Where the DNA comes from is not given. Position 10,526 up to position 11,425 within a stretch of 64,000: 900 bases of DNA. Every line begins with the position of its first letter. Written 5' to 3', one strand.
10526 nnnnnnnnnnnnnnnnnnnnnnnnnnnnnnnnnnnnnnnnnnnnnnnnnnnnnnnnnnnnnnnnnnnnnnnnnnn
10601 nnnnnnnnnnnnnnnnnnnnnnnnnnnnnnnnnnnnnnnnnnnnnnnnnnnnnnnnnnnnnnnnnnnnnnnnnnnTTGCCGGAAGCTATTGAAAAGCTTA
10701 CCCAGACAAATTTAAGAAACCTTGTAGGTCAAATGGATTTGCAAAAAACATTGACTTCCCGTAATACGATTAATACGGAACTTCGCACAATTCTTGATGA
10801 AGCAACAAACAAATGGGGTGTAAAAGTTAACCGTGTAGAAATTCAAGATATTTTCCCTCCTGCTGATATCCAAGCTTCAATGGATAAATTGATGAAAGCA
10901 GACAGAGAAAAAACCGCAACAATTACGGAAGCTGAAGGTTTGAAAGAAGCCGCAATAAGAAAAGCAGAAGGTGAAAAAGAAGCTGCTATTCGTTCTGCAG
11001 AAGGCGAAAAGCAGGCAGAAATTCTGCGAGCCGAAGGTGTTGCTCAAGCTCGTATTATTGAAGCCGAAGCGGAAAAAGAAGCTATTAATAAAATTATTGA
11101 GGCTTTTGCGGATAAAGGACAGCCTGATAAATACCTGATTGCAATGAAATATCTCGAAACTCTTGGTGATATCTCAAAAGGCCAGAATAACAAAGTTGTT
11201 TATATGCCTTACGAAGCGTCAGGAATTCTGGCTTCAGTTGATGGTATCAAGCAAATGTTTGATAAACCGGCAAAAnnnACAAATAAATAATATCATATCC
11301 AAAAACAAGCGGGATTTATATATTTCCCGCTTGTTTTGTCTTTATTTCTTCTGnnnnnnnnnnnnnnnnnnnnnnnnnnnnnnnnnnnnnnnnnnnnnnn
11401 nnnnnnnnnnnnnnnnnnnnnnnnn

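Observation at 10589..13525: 690-bp direct duplication of the SPFH gene 3' end brackets a pilin-like plus Fur-family cassette, with synonymous-only divergence and a 188-nt identical core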

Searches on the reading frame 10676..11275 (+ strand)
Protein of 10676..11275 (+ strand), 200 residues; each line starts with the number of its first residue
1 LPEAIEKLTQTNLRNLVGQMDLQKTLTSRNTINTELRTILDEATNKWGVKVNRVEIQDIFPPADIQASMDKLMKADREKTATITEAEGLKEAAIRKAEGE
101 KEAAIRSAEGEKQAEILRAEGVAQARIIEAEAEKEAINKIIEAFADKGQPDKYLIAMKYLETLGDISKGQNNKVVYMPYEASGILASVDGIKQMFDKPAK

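Call 57: find_encoding_contigs(protein=window:10676-11275:+, flank=3500, max_places=10)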
Protein seq(200 aa) (200 aa): 15 contigs read that carry it; 10 places shown.
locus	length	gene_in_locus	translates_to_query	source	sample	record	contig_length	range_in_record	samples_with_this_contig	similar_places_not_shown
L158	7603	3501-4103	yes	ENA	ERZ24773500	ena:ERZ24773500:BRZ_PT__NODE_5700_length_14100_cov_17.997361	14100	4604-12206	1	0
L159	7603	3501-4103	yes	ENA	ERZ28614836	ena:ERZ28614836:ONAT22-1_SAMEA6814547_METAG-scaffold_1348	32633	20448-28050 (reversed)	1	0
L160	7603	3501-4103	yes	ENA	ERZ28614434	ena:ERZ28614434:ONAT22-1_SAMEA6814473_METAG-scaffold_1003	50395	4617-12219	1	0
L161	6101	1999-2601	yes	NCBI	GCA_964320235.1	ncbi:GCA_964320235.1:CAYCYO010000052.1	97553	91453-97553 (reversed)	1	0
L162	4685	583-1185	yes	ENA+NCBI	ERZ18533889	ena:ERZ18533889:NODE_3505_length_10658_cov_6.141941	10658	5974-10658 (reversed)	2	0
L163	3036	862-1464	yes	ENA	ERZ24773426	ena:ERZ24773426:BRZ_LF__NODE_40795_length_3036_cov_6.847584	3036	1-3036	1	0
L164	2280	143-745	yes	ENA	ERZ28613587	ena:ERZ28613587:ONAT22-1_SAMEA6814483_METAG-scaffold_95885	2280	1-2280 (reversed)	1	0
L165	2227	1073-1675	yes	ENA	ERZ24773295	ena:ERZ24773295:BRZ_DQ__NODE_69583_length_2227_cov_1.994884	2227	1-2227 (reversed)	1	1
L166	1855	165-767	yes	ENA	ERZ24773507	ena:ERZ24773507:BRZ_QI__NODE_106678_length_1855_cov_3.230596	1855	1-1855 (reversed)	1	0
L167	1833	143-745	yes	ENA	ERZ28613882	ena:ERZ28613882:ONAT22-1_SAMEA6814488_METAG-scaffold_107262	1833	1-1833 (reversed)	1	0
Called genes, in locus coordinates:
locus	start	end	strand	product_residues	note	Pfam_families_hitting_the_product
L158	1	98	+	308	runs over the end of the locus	PF04468:PSP1, PF28472:PSP1_3rd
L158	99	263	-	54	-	-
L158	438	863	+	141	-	PF01957:NfeD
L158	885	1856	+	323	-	PF01145:Band_7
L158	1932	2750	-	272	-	-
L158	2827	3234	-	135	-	PF01475:FUR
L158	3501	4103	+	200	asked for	PF01145:Band_7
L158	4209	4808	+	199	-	-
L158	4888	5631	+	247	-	PF13441:Gly-zipper_YMGG (weak)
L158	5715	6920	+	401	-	PF13103:TonB_2, PF03544:TonB_C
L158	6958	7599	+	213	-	PF01618:MotA_ExbB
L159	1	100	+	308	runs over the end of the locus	PF04468:PSP1, PF28472:PSP1_3rd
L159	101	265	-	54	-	-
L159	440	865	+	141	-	PF01957:NfeD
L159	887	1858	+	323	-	PF01145:Band_7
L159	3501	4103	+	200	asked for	PF01145:Band_7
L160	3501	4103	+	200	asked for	PF01145:Band_7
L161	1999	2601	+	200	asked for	PF01145:Band_7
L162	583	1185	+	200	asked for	PF01145:Band_7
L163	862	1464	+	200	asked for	PF01145:Band_7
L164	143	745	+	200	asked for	PF01145:Band_7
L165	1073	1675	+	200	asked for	PF01145:Band_7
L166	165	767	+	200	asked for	PF01145:Band_7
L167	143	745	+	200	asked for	PF01145:Band_7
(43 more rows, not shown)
